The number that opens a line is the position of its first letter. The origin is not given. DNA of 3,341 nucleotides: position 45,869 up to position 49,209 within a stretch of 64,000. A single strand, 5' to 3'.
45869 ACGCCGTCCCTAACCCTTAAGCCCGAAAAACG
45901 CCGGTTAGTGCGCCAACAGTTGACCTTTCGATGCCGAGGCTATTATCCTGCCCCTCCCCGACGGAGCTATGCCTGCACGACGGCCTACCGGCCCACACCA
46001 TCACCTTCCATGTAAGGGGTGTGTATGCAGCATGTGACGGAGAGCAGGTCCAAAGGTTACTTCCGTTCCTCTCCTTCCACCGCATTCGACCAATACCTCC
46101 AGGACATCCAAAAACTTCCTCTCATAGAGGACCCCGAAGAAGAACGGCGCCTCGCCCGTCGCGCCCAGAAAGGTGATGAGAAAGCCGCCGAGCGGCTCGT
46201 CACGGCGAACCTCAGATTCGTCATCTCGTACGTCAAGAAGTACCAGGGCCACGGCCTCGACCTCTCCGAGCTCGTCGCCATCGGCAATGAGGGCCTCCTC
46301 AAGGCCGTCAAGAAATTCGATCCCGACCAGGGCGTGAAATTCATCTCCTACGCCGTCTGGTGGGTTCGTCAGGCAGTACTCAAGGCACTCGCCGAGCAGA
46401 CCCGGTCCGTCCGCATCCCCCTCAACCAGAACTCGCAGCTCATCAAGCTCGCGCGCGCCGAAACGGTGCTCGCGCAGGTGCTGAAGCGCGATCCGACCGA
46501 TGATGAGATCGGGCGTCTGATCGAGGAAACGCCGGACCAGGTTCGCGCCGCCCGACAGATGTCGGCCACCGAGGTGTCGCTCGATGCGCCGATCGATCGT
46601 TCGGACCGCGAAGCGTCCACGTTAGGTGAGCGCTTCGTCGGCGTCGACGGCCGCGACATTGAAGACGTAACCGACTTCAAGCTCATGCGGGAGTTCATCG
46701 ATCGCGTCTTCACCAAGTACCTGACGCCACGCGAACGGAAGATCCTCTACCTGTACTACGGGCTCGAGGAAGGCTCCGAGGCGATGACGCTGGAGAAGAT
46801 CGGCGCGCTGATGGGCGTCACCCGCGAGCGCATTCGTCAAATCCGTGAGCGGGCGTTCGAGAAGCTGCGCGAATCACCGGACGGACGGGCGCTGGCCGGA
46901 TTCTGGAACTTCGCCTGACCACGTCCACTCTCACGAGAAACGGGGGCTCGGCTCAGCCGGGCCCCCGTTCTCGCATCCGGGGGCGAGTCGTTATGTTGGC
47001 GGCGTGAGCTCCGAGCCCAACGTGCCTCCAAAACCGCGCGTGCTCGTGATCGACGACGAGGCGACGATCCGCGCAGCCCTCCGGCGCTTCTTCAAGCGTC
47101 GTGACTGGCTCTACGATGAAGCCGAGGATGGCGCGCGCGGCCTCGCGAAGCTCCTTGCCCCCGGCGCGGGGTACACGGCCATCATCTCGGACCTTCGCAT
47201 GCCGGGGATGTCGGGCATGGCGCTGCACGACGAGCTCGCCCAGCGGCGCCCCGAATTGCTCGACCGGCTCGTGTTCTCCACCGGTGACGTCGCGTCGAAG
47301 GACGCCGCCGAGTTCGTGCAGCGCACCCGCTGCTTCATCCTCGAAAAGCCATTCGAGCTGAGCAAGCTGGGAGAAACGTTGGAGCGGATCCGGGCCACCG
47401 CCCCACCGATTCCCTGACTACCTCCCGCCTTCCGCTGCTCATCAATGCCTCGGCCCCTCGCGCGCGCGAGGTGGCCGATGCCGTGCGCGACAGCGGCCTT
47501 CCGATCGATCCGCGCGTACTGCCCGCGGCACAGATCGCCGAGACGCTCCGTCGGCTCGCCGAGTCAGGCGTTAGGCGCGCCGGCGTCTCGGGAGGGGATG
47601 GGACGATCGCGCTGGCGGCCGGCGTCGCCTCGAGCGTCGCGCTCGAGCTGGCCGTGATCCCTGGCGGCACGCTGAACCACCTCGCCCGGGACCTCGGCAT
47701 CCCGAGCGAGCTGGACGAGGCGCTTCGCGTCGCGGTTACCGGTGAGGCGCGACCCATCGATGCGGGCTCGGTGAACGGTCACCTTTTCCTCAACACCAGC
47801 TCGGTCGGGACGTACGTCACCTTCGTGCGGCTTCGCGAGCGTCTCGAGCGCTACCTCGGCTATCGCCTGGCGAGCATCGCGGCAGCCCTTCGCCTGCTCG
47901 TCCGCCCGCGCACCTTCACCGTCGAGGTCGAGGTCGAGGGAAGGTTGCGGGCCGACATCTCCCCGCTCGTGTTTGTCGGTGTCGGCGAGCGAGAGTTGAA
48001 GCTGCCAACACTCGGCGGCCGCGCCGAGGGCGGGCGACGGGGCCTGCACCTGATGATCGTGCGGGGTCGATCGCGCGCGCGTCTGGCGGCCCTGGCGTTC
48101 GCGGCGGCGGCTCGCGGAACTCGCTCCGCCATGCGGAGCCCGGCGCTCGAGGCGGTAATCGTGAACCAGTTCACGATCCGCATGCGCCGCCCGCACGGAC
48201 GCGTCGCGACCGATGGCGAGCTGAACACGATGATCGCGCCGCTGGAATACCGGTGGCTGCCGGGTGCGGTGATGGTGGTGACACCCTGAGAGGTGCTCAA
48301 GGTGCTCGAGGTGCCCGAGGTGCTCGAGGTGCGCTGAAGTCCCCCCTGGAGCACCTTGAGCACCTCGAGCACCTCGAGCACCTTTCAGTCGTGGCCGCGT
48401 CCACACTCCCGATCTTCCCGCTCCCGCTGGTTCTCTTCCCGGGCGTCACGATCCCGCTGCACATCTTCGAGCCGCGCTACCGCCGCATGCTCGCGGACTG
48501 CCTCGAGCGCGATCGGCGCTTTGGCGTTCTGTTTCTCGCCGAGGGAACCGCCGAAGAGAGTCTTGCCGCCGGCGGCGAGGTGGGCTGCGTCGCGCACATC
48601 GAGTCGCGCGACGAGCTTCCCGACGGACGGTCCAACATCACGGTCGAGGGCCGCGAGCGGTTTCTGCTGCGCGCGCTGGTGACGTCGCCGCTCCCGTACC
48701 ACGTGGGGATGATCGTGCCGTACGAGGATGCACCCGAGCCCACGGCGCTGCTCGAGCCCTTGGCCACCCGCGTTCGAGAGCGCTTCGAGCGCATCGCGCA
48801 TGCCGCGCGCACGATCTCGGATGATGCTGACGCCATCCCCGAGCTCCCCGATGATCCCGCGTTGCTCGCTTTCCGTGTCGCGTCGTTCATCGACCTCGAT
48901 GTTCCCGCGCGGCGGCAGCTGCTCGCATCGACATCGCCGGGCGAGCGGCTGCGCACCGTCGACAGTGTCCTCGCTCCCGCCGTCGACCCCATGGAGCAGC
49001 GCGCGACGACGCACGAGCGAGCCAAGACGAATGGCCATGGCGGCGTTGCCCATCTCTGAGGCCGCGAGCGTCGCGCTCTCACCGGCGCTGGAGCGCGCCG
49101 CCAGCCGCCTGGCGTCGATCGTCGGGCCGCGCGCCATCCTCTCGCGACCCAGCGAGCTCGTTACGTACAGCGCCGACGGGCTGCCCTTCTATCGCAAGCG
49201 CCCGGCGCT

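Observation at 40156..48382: Almost every intergenic spacer is filled by a long hairpin whose arms are tandem arrays of a 7-10 nt unit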

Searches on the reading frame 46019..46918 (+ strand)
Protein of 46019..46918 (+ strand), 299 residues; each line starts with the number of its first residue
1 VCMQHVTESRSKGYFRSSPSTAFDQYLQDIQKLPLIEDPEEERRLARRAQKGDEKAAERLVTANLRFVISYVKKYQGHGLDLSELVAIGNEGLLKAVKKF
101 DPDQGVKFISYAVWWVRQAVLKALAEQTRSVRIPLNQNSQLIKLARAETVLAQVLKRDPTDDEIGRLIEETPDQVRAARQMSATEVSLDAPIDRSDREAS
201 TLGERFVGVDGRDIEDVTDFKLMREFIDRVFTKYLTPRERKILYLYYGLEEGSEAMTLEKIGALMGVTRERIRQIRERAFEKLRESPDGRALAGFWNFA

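Call 11: search_protein_families(library=pfam, proteins=[window:46019-46918:+])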
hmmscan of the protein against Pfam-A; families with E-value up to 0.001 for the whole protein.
window:46019-46918:+ (299 aa): 4 families
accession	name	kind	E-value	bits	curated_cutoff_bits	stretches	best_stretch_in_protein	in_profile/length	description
PF04542.20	Sigma70_r2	-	4.9e-18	65.1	24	1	60-129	1-70/71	Sigma-70 region 2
PF04545.22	Sigma70_r4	-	6.1e-16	58.1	24.1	1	235-285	5-50/50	Sigma-70, region 4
PF04539.22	Sigma70_r3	-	1.9e-09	38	25.3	1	140-198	2-61/78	Sigma-70 region 3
PF00140.25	Sigma70_r1_2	-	2.9e-07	30.8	22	1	24-54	4-33/34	Sigma-70 factor, region 1.2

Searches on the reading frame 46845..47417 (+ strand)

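Call 11: search_protein_families(library=pfam, proteins=[window:46845-47417:+])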
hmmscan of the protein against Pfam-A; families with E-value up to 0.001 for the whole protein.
window:46845-47417:+ (190 aa): 1 family
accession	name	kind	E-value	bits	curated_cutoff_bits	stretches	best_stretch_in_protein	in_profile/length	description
PF00072.30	Response_reg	-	1.8e-14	54.3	30.2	1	66-179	1-110/111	Response regulator receiver domain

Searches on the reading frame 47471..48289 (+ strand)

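Call 11: search_protein_families(library=pfam, proteins=[window:47471-48289:+])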
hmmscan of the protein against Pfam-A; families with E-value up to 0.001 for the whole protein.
window:47471-48289:+ (272 aa): 1 family
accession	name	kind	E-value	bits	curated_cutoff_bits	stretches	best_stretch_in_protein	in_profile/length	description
PF00781.29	DAGK_cat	-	4.2e-16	59.1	23.6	1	19-101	41-125/125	Diacylglycerol kinase catalytic domain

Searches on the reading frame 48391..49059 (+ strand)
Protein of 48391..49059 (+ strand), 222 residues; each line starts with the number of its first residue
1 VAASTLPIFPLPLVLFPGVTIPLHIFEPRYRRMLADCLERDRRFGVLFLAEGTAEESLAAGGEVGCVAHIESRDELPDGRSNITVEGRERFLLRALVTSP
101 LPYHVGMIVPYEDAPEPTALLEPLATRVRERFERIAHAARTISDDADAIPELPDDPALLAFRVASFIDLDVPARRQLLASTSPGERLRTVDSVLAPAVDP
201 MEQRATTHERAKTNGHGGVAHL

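Call 60: find_encoding_contigs(protein=window:48391-49059:+, flank=1500, max_places=10)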
Protein window:48391-49059:+ (222 aa): 1 contig read that carries it; 1 place shown.
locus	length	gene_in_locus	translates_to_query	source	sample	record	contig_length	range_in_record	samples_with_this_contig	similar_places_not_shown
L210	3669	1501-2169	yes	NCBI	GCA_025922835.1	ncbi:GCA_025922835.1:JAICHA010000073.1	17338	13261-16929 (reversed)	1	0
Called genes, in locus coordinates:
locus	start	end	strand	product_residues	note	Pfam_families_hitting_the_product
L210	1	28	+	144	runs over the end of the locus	?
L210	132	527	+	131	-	PF00072:Response_reg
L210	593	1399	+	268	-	PF00781:DAGK_cat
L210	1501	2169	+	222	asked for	PF02190:LON_substr_bdg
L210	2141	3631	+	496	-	PF01565:FAD_binding_4, PF02913:FAD-oxidase_C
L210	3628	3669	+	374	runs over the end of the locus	PF01565:FAD_binding_4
